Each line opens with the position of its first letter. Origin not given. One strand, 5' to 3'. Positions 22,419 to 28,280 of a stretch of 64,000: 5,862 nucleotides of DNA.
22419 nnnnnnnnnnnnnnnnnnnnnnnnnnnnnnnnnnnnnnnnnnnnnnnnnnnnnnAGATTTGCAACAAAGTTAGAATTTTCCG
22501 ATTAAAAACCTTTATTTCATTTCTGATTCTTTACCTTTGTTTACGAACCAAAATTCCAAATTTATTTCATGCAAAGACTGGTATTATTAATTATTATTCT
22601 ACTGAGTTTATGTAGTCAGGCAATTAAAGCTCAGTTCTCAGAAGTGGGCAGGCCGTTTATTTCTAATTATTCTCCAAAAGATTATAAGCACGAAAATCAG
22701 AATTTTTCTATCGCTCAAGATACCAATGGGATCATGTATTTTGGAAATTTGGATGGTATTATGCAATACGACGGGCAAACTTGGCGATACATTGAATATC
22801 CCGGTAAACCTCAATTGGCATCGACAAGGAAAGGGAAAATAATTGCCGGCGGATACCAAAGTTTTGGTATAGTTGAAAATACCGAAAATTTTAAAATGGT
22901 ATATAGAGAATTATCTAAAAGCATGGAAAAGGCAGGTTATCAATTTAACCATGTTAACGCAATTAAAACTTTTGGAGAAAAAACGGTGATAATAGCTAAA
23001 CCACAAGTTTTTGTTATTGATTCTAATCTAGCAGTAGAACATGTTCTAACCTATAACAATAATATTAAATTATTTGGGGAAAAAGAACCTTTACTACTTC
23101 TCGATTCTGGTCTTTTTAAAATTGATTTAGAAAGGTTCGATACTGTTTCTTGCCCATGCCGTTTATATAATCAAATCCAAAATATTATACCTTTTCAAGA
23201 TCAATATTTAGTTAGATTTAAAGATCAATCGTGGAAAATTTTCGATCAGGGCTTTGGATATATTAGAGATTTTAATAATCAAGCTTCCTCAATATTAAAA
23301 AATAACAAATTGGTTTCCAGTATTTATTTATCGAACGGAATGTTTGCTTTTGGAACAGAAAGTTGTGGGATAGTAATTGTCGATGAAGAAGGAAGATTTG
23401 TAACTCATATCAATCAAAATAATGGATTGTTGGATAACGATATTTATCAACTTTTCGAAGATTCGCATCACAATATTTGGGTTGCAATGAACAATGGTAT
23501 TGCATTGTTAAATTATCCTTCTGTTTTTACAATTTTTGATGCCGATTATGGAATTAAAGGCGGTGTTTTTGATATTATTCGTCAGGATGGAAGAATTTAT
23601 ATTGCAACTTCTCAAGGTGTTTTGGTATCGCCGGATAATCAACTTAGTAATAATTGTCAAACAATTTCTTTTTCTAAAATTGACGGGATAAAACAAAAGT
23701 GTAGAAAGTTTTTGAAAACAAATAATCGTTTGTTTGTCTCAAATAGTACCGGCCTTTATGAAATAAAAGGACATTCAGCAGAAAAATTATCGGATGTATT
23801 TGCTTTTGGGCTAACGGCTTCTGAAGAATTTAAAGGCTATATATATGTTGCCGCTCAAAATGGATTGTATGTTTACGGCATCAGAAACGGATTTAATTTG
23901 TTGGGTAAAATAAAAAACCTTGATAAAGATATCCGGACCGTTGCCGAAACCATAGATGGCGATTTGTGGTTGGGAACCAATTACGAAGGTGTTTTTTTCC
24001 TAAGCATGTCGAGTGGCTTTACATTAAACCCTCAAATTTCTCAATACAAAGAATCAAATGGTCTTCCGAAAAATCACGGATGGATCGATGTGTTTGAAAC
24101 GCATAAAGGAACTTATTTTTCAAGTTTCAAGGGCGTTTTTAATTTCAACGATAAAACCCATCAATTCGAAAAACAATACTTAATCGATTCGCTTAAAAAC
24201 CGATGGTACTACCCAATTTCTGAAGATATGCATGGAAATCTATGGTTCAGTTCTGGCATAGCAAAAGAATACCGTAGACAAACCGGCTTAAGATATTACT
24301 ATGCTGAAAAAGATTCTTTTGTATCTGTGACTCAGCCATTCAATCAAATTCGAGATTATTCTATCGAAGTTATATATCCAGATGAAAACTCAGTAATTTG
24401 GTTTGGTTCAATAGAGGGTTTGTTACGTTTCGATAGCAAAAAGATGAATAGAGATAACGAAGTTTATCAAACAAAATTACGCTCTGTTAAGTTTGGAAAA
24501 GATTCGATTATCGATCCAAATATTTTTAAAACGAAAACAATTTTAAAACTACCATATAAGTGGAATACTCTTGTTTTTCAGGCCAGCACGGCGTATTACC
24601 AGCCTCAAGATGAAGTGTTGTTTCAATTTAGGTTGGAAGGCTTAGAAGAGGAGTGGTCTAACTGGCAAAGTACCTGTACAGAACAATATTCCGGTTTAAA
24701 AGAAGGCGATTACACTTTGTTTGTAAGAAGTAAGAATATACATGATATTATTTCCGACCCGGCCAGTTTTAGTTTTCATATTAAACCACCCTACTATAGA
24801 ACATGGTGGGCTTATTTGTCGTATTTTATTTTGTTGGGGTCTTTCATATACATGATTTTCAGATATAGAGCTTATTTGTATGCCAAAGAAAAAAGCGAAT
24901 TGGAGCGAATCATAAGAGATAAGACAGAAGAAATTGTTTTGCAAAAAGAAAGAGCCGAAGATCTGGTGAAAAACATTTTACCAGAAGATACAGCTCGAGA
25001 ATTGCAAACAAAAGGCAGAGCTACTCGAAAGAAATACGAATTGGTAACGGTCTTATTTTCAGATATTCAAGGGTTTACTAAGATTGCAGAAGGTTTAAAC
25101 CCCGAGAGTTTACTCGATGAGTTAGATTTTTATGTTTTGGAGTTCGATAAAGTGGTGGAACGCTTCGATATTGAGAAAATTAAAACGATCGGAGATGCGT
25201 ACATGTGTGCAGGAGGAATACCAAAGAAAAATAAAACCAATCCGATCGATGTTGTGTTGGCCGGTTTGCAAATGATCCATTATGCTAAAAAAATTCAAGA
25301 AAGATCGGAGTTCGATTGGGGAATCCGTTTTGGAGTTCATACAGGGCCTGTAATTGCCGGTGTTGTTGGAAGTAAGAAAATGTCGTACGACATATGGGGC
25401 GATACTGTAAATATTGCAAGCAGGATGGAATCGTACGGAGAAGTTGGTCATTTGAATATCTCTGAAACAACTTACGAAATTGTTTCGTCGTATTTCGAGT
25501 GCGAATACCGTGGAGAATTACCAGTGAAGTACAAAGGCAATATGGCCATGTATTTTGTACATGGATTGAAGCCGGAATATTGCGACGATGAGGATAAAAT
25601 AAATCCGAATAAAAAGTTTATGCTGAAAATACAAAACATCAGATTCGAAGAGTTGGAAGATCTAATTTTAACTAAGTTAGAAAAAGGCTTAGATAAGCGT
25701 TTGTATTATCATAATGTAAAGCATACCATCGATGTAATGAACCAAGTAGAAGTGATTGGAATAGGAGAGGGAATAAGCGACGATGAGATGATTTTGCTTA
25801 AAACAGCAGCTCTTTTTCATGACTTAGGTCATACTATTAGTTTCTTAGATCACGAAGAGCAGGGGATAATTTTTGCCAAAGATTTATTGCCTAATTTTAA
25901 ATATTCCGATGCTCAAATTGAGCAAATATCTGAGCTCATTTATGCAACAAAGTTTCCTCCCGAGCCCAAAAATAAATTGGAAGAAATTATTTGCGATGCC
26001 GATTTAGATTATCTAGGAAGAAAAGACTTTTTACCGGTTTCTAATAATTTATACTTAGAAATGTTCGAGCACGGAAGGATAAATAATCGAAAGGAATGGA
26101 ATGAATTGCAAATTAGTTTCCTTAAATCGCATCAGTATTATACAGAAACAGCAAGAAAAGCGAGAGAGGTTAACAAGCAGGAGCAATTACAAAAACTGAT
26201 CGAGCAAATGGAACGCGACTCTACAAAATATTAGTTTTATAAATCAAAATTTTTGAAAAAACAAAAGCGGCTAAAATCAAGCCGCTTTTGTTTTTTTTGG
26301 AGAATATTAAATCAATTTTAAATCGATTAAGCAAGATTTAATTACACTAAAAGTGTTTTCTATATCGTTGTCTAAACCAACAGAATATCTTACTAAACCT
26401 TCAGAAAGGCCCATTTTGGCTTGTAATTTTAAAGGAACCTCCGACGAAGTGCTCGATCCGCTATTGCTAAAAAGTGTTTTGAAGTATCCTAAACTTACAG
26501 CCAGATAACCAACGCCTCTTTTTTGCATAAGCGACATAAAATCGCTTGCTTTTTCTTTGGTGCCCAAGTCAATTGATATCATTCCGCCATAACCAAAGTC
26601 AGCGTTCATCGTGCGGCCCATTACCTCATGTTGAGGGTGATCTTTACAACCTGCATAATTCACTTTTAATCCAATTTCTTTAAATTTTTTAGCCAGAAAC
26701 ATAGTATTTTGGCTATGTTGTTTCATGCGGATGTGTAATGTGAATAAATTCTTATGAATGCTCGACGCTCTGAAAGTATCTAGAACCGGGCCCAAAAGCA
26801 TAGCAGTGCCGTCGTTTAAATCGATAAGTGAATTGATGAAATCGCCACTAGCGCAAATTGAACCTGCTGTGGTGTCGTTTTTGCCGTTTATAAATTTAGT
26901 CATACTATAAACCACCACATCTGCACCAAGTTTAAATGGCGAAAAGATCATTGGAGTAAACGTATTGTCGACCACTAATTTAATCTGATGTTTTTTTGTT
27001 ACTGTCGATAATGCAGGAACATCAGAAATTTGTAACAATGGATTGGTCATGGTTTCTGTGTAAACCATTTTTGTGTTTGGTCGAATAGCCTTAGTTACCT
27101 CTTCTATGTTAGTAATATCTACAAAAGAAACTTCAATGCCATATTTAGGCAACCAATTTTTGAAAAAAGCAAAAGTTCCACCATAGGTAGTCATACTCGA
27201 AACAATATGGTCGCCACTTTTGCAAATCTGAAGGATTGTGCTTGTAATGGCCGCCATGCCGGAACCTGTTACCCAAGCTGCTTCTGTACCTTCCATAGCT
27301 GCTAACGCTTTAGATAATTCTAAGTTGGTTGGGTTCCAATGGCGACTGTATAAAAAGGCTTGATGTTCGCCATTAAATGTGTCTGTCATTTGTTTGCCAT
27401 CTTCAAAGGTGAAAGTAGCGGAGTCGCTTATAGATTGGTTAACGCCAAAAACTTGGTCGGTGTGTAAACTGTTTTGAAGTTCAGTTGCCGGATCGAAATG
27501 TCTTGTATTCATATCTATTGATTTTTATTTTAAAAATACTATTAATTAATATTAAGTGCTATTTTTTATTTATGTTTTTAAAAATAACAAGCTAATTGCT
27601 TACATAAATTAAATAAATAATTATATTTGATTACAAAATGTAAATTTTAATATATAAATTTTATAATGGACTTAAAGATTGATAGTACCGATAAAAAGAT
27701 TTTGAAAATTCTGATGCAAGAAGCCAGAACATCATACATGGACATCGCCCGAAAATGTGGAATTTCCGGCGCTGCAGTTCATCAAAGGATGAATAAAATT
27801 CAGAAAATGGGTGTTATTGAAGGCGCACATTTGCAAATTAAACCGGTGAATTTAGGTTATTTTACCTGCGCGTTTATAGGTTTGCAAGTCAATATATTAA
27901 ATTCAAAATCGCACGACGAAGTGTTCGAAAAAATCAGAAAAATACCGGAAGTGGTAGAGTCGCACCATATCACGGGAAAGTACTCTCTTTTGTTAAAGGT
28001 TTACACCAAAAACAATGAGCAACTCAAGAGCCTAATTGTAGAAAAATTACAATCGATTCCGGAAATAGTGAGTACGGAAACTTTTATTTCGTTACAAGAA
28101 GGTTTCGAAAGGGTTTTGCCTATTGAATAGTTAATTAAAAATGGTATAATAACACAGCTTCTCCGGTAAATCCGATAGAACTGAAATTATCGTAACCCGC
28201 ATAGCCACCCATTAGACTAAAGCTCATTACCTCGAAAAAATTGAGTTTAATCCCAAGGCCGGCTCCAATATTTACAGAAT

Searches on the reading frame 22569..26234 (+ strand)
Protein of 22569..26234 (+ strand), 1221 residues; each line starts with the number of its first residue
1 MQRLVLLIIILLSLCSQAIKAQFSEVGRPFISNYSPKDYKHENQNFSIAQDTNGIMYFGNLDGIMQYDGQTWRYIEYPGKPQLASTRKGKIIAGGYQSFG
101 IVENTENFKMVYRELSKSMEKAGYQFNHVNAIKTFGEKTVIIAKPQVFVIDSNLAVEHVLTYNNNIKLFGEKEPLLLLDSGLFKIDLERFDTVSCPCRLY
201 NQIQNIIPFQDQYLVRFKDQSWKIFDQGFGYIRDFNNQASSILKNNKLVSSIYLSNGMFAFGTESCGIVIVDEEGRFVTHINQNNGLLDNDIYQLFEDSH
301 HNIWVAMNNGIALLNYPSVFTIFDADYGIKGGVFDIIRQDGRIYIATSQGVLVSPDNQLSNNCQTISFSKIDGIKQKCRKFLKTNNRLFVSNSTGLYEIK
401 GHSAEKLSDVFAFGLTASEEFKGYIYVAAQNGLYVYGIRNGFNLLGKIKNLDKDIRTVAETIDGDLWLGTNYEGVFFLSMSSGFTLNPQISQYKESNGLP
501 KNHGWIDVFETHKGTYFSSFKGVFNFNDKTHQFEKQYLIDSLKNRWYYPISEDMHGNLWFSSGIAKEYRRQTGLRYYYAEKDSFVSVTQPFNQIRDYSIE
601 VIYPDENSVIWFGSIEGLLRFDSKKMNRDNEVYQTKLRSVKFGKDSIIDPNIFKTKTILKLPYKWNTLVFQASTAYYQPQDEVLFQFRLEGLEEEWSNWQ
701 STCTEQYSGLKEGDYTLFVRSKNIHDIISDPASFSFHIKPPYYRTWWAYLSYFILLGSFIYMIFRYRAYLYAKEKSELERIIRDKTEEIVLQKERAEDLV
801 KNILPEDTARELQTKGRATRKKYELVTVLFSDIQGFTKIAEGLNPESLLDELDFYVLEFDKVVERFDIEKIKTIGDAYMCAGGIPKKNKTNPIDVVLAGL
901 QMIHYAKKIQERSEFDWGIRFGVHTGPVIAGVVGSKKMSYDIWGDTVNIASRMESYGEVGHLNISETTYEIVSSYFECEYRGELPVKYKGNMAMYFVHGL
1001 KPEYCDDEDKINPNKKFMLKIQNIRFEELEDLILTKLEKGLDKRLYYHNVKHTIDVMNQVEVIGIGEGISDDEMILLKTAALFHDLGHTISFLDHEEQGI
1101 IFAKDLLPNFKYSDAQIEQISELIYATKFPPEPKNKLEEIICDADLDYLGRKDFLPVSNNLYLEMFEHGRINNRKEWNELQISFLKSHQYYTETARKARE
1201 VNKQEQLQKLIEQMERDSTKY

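Call 42: search_protein_families(library=pfam, proteins=[window:22569-26234:+], max_evalue=0.00001)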
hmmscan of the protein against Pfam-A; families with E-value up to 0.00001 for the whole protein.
window:22569-26234:+ (1221 aa): 4 families
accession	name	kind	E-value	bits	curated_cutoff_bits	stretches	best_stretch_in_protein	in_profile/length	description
PF00211.25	Guanylate_cyc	-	2.1e-53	181.1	21.9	1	821-999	4-183/183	Adenylate and Guanylate cyclase catalytic domain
PF07494.17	Reg_prop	-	2.9e-14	51.8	20.4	0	286-309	1-24/24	Two component regulator propeller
PF01966.28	HD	-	4.7e-08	33.8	22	1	1051-1145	3-111/116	HD domain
PF07495.19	Y_Y_Y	-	1e-06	29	26.6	1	677-739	2-65/65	Y_Y_Y domain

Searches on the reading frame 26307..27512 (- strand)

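Call 42: search_protein_families(library=pfam, proteins=[window:26307-27512:-], max_evalue=0.00001)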
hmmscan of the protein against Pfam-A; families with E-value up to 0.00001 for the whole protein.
window:26307-27512:- (401 aa): 2 families
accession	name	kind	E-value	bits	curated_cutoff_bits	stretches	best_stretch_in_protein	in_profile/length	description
PF01053.26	Cys_Met_Meta_PP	-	9.3e-95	317.8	27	1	19-382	12-368/381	Cys/Met metabolism PLP-dependent enzyme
PF00266.25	Aminotran_5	-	2.8e-06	27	21.5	1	81-208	67-202/371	Aminotransferase class-V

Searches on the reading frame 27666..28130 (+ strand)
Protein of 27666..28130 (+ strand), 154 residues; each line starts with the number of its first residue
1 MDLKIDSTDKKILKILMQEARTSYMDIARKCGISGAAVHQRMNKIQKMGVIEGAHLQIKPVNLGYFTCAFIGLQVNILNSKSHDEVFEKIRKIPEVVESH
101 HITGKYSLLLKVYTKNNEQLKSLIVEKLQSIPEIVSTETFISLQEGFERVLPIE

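Call 49: search_protein_families(library=pfam, proteins=[window:27666-28130:+], max_evalue=0.01)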
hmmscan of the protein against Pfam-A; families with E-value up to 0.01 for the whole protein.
window:27666-28130:+ (154 aa): 8 families
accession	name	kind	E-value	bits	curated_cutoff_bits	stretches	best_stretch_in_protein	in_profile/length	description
PF01037.27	AsnC_trans_reg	-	6.9e-19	68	25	1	78-145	6-73/73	Lrp/AsnC ligand binding domain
PF13412.12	HTH_24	-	1.1e-13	50.9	21.9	1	6-52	2-48/48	Winged helix-turn-helix DNA-binding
PF13404.12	HTH_AsnC-type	-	3.9e-13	49.4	27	1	5-44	1-40/42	AsnC-type helix-turn-helix domain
PF08279.18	HTH_11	-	0.00056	20.2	25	1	10-51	3-46/55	HTH domain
PF22482.2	AsnC_trans_reg_3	-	0.00081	19.9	24.4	1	83-142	24-82/95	PF0864 C-terminal dimeric alpha+beta barrel domain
PF13291.12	ACT_4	-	0.001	20.1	27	0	105-136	47-77/80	ACT domain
PF22451.2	NirdL-like_HTH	-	0.0038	17.2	27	0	24-51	19-46/47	Siroheme decarboxylase NirDL-like HTH domain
PF11242.13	DUF2774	-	0.0082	16.8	29.2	0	16-48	8-40/63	Protein of unknown function (DUF2774)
